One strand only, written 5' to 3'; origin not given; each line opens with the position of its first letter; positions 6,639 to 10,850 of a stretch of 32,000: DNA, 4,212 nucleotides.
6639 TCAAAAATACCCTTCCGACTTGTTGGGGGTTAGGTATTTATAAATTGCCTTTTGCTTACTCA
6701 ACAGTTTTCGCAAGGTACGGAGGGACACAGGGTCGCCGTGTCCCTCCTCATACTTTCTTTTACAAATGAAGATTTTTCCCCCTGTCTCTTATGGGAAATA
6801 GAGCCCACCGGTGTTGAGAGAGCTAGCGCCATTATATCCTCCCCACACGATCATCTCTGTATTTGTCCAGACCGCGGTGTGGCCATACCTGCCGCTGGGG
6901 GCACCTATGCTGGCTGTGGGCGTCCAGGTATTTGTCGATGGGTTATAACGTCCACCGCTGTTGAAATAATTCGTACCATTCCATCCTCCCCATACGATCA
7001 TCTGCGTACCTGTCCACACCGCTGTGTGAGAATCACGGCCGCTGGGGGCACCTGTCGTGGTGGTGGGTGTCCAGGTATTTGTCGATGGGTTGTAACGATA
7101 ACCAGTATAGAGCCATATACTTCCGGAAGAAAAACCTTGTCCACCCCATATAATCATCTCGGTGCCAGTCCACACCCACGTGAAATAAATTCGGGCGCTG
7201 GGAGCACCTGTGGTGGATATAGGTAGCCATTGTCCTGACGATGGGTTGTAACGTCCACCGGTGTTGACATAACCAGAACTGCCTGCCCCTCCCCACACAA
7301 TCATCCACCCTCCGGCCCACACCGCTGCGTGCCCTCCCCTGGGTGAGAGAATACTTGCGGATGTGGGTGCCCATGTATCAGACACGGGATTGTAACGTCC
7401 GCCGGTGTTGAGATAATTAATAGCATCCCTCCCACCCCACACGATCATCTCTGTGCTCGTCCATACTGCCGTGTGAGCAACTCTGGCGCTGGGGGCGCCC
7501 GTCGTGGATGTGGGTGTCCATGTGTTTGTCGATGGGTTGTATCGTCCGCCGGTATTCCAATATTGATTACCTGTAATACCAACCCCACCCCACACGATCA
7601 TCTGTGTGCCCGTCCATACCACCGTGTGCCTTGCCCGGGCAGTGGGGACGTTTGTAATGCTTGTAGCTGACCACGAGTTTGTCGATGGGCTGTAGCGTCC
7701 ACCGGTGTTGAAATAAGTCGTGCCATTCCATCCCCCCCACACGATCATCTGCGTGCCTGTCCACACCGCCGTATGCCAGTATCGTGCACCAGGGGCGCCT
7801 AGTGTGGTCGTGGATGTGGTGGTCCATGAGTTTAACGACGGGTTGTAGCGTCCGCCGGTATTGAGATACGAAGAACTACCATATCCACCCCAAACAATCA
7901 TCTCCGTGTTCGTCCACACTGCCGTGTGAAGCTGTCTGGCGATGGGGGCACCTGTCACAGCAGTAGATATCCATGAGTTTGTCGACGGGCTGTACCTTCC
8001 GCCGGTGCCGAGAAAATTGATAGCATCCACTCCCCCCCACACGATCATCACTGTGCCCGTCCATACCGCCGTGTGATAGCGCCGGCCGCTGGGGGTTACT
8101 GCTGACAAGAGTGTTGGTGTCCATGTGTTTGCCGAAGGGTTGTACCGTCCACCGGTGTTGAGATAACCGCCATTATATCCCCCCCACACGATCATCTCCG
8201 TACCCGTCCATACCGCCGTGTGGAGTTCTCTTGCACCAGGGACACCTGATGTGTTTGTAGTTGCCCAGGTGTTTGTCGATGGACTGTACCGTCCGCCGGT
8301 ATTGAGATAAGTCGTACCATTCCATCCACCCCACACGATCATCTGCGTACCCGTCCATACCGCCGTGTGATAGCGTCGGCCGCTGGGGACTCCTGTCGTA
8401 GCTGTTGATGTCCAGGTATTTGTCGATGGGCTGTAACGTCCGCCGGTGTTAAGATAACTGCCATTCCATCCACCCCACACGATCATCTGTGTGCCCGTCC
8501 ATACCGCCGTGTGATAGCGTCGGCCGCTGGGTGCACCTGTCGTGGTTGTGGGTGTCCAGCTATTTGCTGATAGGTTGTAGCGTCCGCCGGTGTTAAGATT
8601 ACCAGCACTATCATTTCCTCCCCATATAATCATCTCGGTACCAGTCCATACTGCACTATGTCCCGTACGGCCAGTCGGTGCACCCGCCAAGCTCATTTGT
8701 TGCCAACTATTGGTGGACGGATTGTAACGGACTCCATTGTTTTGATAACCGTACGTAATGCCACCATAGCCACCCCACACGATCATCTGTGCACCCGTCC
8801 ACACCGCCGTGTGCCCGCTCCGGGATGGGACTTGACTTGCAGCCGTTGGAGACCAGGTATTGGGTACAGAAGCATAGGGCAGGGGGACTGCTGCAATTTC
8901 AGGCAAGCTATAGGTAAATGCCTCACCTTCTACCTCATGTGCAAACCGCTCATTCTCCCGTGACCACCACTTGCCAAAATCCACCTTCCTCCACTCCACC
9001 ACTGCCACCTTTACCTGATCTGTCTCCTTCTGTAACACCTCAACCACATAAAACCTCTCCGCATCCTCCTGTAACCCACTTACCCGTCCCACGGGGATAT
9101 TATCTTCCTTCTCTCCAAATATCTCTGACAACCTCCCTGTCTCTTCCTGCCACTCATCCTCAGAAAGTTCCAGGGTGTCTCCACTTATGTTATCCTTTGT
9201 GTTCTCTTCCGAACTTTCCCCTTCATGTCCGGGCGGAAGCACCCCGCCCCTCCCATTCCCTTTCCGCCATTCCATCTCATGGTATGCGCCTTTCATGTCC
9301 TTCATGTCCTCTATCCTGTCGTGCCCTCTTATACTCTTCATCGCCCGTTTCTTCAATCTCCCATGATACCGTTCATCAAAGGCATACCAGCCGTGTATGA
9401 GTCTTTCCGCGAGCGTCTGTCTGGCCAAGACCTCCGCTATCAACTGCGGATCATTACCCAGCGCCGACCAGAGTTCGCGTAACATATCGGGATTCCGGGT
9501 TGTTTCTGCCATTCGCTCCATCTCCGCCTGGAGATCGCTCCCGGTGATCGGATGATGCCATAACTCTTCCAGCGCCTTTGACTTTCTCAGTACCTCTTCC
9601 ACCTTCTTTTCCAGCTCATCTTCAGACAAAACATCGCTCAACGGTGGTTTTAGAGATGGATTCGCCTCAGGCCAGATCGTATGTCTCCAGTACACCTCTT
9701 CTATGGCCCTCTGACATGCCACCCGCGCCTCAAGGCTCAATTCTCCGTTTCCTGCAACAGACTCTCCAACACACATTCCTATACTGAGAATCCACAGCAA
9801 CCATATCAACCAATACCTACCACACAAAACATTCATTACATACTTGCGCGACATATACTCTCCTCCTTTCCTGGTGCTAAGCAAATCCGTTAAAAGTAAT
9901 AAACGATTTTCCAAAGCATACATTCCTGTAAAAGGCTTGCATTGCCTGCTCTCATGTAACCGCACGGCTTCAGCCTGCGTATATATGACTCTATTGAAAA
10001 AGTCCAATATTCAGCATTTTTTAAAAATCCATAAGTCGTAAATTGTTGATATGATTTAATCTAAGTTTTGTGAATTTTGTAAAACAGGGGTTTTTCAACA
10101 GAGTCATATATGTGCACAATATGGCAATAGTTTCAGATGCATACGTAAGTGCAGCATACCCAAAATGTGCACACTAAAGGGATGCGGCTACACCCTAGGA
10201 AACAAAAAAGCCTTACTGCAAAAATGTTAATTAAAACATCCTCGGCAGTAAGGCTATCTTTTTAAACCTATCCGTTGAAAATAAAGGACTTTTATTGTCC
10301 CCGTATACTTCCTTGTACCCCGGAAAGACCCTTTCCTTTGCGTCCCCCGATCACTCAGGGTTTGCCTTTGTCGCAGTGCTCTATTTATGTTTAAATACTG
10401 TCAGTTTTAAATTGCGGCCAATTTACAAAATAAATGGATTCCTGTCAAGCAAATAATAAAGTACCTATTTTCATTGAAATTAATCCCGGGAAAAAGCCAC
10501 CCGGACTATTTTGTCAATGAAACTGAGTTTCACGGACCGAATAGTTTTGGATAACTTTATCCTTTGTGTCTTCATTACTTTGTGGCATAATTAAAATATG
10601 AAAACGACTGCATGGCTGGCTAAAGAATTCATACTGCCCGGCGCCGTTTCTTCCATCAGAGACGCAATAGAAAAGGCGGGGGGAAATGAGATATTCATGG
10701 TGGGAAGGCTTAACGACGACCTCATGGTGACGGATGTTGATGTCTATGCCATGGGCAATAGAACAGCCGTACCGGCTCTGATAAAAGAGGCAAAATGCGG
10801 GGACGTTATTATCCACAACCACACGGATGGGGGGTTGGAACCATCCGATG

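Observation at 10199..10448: Promoter, GEMM-I-like (c-di-GMP) aptamer core and intrinsic terminator in the leader of the 14-blade Kelch protein gene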

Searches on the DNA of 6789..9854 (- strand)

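Call 18: search_rna_families(sources=[L001, L002, L003], threshold=gathering, show_alignments=4)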
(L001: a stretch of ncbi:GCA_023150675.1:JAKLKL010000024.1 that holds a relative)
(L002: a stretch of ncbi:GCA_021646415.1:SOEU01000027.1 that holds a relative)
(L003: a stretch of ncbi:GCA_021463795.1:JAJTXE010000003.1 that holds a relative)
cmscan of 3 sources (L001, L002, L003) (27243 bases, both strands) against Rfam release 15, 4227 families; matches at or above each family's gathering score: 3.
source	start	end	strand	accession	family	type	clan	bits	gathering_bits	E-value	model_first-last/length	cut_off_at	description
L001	2619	2766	+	RF03167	c-di-GMP-I-GGC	Cis-reg; riboswitch;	CL00126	62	59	1.3e-12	1-80/80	no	c-di-GMP-I-GGC riboswitch aptamer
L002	2790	2925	+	RF01051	c-di-GMP-I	Cis-reg; riboswitch;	CL00126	51.8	35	1.4e-07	1-87/87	no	c-di-GMP-I riboswitch aptamer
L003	2735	2850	+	RF01051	c-di-GMP-I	Cis-reg; riboswitch;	CL00126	37.2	35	0.0005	1-87/87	no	c-di-GMP-I riboswitch aptamer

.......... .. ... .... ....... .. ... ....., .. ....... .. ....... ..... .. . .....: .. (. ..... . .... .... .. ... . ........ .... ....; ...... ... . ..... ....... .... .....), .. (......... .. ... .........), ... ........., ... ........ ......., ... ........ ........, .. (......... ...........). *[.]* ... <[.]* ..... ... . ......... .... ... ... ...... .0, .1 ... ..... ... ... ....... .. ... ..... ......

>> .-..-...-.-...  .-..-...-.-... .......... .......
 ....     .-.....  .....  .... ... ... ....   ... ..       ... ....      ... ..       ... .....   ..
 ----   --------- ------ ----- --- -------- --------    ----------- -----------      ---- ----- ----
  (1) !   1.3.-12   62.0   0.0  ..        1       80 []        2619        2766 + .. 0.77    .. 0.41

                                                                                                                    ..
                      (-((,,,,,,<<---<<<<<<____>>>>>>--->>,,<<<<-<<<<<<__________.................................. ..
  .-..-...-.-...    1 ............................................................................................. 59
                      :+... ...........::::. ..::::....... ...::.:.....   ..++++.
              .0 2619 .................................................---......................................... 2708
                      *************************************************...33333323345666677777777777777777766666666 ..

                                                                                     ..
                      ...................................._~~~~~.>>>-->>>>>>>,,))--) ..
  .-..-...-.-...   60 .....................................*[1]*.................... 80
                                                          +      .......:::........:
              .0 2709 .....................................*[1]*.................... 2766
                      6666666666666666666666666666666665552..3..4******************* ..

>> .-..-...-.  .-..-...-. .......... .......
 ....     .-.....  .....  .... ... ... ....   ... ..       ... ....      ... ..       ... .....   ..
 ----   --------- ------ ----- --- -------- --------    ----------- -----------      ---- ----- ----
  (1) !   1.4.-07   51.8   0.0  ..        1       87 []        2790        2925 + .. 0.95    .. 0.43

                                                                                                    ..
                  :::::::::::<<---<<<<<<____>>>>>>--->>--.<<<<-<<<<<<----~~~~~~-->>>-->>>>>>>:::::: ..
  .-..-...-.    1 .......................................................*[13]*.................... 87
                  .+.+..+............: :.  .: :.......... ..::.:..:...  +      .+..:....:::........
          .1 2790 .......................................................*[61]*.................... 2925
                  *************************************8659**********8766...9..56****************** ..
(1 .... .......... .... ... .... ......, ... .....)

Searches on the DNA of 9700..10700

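Call 7: search_rna_families(source=window, start=9700, end=10700, threshold=evalue, max_evalue=10, show_alignments=4)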
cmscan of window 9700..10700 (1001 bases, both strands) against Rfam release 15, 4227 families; matches with E-value up to 10: 12.
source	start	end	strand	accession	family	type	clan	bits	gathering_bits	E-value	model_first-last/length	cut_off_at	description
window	10240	10375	-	RF03167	c-di-GMP-I-GGC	Cis-reg; riboswitch;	CL00126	54.6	59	6.4e-12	1-80/80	no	c-di-GMP-I-GGC riboswitch aptamer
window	10164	10267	-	RF00394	SNORA4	Gene; snRNA; snoRNA; HACA-box;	CL00023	24.3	56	0.43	1-141/141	no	Small nucleolar RNA SNORA4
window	9973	10118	-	RF04174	MIR4208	Gene; miRNA;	-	24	140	0.46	1-191/191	no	MIR4208 microRNA precursor family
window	9981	10111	-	RF04213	MIR7807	Gene; miRNA;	-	22.6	90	0.081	1-134/134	no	MIR7807 microRNA precursor family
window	10558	10596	+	RF02372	PyrC_leader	Cis-reg; leader;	-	17.5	50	8.8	1-50/50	no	PyrC leader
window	9982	10110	+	RF04128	MIR8562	Gene; miRNA;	-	15.7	211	3.9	1-242/242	no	MIR8562 microRNA precursor family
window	9973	10125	-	RF01005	MIR530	Gene; miRNA;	-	15.2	85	7.5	1-172/172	no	MIR530 microRNA precursor family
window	9977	10117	+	RF04127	MIR8007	Gene; miRNA;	-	14.9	195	4.9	1-226/226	no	MIR8007 microRNA precursor family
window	10208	10256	-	RF00753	mir-503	Gene; miRNA;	-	14.9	54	6.3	1-71/71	no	mir-503 microRNA precursor family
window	10210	10310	-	RF00481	HCV_X3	Cis-reg;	-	14.3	65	8.9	1-105/105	no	Hepatitis C virus 3' X element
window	10322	10432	-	RF00625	P11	Gene;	-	13.7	70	2.5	1-139/139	no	Pseudomonas sRNA P11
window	10209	10266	-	RF02583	Teg23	Gene; sRNA;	-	12.7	166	3.1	61-119/433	no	S. aureus Teg23 small RNA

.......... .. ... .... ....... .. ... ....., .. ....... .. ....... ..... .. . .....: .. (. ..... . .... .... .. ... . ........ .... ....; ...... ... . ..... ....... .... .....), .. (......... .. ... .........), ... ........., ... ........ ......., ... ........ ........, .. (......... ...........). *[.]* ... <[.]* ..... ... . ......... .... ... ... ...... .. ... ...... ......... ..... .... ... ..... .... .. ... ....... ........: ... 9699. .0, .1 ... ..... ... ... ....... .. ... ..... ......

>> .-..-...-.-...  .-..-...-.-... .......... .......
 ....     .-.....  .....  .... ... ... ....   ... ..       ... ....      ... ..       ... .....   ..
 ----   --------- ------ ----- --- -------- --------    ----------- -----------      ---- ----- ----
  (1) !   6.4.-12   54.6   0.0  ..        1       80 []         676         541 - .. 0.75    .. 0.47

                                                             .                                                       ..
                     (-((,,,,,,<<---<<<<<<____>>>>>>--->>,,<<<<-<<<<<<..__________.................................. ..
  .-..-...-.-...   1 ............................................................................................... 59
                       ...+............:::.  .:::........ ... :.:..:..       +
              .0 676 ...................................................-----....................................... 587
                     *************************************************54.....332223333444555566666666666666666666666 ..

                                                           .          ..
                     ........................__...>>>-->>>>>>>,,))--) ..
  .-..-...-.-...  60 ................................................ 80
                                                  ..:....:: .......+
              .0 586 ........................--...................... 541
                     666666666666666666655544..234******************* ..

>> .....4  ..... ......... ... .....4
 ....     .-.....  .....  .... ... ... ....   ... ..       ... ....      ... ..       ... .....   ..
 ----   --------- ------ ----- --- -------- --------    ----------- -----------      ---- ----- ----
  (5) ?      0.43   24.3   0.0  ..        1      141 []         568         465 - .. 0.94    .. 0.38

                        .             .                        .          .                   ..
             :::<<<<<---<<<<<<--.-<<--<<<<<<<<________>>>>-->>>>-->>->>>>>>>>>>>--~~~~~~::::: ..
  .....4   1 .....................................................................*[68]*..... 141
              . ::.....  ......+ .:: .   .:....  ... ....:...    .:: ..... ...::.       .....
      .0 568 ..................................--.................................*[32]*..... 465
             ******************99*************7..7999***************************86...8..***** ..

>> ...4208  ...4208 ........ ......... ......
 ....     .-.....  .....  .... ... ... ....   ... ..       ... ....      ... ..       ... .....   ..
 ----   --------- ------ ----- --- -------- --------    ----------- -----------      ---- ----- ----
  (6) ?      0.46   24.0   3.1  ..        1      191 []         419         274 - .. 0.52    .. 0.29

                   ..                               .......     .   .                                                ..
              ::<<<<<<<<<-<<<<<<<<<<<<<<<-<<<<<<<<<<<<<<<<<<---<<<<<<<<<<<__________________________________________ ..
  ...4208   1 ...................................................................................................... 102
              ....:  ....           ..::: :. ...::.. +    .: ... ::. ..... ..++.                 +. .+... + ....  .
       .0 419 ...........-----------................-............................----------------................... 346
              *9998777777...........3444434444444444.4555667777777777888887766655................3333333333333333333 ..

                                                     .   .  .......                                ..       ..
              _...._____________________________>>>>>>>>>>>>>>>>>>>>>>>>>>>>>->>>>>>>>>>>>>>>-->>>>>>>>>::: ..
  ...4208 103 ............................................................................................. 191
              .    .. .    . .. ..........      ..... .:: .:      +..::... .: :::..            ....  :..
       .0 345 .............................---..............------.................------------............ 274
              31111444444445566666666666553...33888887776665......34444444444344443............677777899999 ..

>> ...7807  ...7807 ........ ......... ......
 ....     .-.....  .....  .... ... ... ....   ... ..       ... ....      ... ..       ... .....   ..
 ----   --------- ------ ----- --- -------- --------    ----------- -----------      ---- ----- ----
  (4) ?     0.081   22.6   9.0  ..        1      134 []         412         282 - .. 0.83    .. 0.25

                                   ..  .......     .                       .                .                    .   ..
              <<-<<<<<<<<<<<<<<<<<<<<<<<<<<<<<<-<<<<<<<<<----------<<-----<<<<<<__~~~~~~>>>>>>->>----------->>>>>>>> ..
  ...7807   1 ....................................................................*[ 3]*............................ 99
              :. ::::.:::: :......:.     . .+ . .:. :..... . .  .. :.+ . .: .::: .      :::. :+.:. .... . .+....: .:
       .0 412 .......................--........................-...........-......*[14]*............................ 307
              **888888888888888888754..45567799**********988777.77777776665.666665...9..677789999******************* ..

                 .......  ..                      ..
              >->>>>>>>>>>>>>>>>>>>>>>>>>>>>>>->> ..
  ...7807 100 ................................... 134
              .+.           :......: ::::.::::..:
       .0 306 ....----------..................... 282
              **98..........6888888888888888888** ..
